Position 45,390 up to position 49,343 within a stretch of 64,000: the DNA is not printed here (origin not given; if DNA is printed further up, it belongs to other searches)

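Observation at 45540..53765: Complete type I Zorya-like operon (zorA-zorB-zorC-zorD)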

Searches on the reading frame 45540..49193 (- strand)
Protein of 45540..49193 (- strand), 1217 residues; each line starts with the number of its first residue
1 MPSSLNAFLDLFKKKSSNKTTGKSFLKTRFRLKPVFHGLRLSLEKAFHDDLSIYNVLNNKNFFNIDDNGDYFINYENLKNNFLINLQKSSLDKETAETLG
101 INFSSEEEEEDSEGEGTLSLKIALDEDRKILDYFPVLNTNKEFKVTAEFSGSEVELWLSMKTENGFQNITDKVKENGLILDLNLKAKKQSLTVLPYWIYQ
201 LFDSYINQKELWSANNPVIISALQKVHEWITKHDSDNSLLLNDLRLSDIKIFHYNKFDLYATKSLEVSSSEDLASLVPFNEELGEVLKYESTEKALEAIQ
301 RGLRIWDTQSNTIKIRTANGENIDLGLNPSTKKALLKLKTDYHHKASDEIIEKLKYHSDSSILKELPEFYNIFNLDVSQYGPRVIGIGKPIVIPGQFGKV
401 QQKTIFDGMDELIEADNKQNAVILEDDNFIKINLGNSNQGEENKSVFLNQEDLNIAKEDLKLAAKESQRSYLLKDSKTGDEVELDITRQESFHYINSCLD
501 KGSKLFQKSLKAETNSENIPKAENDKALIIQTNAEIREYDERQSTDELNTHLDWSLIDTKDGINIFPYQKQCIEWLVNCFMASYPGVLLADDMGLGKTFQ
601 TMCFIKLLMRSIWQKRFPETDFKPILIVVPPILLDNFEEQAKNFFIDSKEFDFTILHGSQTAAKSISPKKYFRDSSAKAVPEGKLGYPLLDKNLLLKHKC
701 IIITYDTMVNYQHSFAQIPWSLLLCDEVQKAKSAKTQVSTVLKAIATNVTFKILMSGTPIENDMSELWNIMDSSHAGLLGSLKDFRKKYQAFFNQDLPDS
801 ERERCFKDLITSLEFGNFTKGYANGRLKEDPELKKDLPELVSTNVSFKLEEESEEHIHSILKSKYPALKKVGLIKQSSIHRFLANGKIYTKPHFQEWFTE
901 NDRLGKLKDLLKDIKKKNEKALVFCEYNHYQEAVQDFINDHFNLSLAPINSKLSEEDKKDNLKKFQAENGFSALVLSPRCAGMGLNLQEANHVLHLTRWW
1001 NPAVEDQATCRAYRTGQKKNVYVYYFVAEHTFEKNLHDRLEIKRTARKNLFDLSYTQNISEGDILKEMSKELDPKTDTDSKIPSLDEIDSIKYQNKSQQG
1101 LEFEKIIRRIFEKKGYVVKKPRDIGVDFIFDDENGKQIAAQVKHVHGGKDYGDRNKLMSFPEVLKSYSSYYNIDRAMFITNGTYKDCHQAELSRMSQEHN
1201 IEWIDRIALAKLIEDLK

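Call 3: search_protein_families(library=padloc, proteins=[window:45540-49193:-], max_evalue=0.01)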
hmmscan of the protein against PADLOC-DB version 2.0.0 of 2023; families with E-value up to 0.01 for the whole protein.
window:45540-49193:- (1217 aa): 32 families (the best 25 are shown)
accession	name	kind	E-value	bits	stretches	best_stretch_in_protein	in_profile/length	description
PDLC00631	ZorD1|ZorD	-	3.8e-124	413.7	1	319-1214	234-1061/1071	"SWI2/SNF2 helicase, Mrr-like nuclease"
PDLC00629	ZorD1|ZorD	-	1e-113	379.2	1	170-1051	127-955/1012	"SWI2/SNF2 helicase, Mrr-like nuclease"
PDLC00634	ZorD1|ZorD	-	9.7e-103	342.8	1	441-1073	376-991/1208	"SWI2/SNF2 helicase, Mrr-like nuclease"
PDLC00632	ZorD1|ZorD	-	7.2e-99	330.1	1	367-1052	421-1081/1101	"SWI2/SNF2 helicase, Mrr-like nuclease"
PDLC00633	ZorD1|ZorD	-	8.9e-95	316.5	2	692-1050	534-884/908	"SWI2/SNF2 helicase, Mrr-like nuclease"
PDLC00628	ZorD1|ZorD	-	3.6e-85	284.6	1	359-1213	285-1139/1171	"SWI2/SNF2 helicase, Mrr-like nuclease"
PDLC00627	ZorD1|ZorD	-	6.8e-77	257.3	1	484-1046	377-984/1006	"SWI2/SNF2 helicase, Mrr-like nuclease"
PDLC02854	DpdE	-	2.9e-64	215.4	1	505-1050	517-1061/1083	DpdE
PDLC00630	ZorD1|ZorD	-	8.2e-52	174.7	1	548-1042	109-638/817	"SWI2/SNF2 helicase, Mrr-like nuclease"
PDLC02842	DpdE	-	2.2e-45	152.8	1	525-1040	665-1140/1176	DpdE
PDLC02845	DpdE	-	2.4e-38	129.7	2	700-1044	938-1266/1293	DpdE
PDLC02850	DpdE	-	4.2e-37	125.6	1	695-1037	894-1228/1282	DpdE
PDLC02849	DpdE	-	4.3e-37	125.7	1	699-1037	493-819/857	DpdE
PDLC02851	DpdE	-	8e-27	91.4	2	701-1041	696-1025/1055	DpdE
PDLC02848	DpdE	-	1.8e-17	60.6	1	695-794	446-543/856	DpdE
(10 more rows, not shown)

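Call 4: search_protein_families(library=pfam, proteins=[window:45540-49193:-], max_evalue=0.01)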
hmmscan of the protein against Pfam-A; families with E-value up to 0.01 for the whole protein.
window:45540-49193:- (1217 aa): 4 families
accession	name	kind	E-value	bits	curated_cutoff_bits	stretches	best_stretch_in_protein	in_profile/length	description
PF00176.29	SNF2-rel_dom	-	1.5e-36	126.5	24.9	1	568-873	1-266/290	SNF2-related domain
PF00271.37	Helicase_C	-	1.5e-17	64.3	23.5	1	906-1016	5-110/110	Helicase conserved C-terminal domain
PF04471.18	Mrr_cat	-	1.7e-11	44.7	21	1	1099-1213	5-115/115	Restriction endonuclease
PF04851.21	ResIII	-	3.3e-06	27.5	22.5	1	563-760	2-163/164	Type III restriction enzyme, res subunit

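Call 8: search_protein_families(library=ncbifam, proteins=[window:45540-49193:-], max_evalue=0.001)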
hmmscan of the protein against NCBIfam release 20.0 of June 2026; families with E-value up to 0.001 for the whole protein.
window:45540-49193:- (1217 aa): 7 families
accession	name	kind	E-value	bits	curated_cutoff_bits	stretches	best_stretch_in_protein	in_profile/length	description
NF041790.1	anti-phage_ZorD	equivalog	7.2e-75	252.6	1500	1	500-1025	517-1034/1035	type I Zorya anti-phage system protein ZorD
NF058637.1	helic_SCO1167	equivalog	8.2e-60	202.9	1200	2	698-1045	563-904/932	SCO1167/SCO6262 family helicase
NF053675.1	pilus_reg_Snf2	equivalog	4.7e-47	160.7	1100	3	894-1052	853-1009/1029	pilus expression-regulating Snf2 family helicase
NF042964.1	phospholipD_antiphage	equivalog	3.4e-13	48.8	1100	2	954-1102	729-874/895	phospholipase D-like domain-containing anti-phage protein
NF038317.1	DISARM_DrmD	equivalog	8.1e-12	44.3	610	1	912-1048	500-642/1021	DISARM system SNF2-like helicase DrmD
NF041062.1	DpdE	equivalog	1.2e-10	40.1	500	1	900-1028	525-655/1048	protein DpdE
NF003426.0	PRK04914.1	equivalog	8e-09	34.3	576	1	876-1036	452-612/959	RNA polymerase-associated protein RapA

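Call 24: search_solved_structures(query=window:45540-49193:-, max_evalue=0.001, show_alignments=1)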
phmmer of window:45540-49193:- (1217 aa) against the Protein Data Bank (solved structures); distinct sequences matched with E-value up to 0.001: 83 (the best 60 are shown).
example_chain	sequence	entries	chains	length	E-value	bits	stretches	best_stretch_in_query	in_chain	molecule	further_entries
8qy7_A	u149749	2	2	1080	2.1e-66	227.7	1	518-1051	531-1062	DEAD/DEAH box helicase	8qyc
1z63_A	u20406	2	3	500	5.5e-48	166.7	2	698-1052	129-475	Helicase of the snf2/rad54 family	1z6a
6gej_M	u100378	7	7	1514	8.7e-35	122.9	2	903-1046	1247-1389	Helicase SWR1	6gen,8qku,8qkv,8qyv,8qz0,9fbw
9b1d_A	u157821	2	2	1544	8.9e-35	122.9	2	903-1046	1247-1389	Helicase SWR1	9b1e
6fhs_G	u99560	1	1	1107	1.8e-32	115.3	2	890-1043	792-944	Ino80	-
8oo7_G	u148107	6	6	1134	1.9e-32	115.2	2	890-1043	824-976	Chromatin-remodeling ATPase Ino80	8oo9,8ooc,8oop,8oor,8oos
8atf_G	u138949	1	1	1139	1.9e-32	115.2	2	890-1043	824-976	Ino80 ATPase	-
6fml_G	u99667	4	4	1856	8.4e-32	113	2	890-1043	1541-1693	Ino80 | Ino80 ATPase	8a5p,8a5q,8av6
8euf_Q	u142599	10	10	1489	5.7e-30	107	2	870-1051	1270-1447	Chromatin-remodeling ATPase INO80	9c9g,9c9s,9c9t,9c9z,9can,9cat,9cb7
5vvr_M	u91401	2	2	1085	7.4e-30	106.6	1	565-1044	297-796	DNA repair and recombination protein RAD26 | RAD26 isoform 1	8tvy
6jyl_K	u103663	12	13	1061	9.1e-30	106.3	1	561-1043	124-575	ISWI chromatin-remodeling complex ATPase ISW1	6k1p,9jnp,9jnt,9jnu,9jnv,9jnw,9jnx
7x3t_V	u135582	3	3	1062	1e-29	106.2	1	544-1043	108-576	ISWI chromatin-remodeling complex ATPase ISW1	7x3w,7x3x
9lj2_K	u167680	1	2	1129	1.1e-29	106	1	544-1042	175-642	ISWI chromatin-remodeling complex ATPase ISW1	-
6iro_L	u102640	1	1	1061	1.2e-29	105.9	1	544-1042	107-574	ISWI chromatin-remodeling complex ATPase ISW1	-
6ne3_W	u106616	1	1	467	2e-29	105.2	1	701-1044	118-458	SWI/SNF-related matrix-associated actin-dependent regulator of chromatin subfamily A membe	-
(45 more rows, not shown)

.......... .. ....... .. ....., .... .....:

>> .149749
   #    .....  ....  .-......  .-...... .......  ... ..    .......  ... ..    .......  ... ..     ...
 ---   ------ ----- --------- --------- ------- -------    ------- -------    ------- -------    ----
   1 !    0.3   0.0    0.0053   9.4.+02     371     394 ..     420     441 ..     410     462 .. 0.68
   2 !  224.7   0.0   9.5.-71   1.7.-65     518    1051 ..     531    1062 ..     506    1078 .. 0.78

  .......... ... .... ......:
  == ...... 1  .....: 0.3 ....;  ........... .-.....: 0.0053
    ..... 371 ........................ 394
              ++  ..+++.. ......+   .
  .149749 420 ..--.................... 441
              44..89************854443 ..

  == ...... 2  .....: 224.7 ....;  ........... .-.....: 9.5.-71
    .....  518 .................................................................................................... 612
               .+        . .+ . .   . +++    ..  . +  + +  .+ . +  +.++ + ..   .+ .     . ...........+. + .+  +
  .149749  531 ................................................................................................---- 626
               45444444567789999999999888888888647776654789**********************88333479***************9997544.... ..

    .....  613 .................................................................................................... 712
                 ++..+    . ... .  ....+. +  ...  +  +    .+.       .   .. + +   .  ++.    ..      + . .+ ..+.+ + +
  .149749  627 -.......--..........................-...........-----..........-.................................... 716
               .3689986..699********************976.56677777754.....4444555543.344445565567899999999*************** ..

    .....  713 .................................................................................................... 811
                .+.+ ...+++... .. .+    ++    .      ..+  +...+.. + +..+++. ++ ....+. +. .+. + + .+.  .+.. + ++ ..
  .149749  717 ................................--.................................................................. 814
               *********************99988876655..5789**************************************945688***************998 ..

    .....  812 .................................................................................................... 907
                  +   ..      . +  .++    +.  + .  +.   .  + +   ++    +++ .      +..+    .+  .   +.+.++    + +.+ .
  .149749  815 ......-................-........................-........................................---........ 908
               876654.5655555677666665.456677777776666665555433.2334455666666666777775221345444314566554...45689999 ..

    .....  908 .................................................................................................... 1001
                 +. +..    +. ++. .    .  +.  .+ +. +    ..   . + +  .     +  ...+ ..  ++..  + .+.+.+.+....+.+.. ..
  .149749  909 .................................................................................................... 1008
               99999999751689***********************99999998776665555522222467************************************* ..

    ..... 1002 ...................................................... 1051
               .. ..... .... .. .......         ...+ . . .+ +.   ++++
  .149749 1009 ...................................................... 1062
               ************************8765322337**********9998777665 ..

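Call 65: list_cluster_members(proteins=[P0026, window:45540-49193:-, window:50751-51479:-])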
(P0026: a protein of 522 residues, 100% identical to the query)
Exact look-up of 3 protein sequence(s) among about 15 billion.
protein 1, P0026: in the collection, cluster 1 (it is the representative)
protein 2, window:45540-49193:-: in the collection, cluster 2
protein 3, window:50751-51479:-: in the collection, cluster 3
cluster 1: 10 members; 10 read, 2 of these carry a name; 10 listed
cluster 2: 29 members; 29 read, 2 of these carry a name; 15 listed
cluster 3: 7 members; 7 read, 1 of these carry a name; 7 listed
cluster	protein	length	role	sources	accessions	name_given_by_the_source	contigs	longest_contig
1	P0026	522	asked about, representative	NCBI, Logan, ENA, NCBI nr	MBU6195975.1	MAG: hypothetical protein KGO93_00225 [Cyanobacteria bacterium REEB446] | hypothetical protein [Cyanobacteria bacterium REEB446]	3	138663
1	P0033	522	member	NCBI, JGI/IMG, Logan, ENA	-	hypothetical protein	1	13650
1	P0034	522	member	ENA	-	-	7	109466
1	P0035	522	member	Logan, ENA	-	-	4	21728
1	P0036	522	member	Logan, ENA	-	-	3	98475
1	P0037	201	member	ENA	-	-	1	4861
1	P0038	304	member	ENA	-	-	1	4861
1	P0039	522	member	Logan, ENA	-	-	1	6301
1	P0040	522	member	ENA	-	-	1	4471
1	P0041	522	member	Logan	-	-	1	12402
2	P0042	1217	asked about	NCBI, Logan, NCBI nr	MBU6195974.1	MAG: DEAD/DEAH box helicase [Cyanobacteria bacterium REEB446] | DEAD/DEAH box helicase [Cyanobacteria bacterium REEB446]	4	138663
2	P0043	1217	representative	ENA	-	-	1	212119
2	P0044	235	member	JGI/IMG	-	hypothetical protein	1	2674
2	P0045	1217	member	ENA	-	-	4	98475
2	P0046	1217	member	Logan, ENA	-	-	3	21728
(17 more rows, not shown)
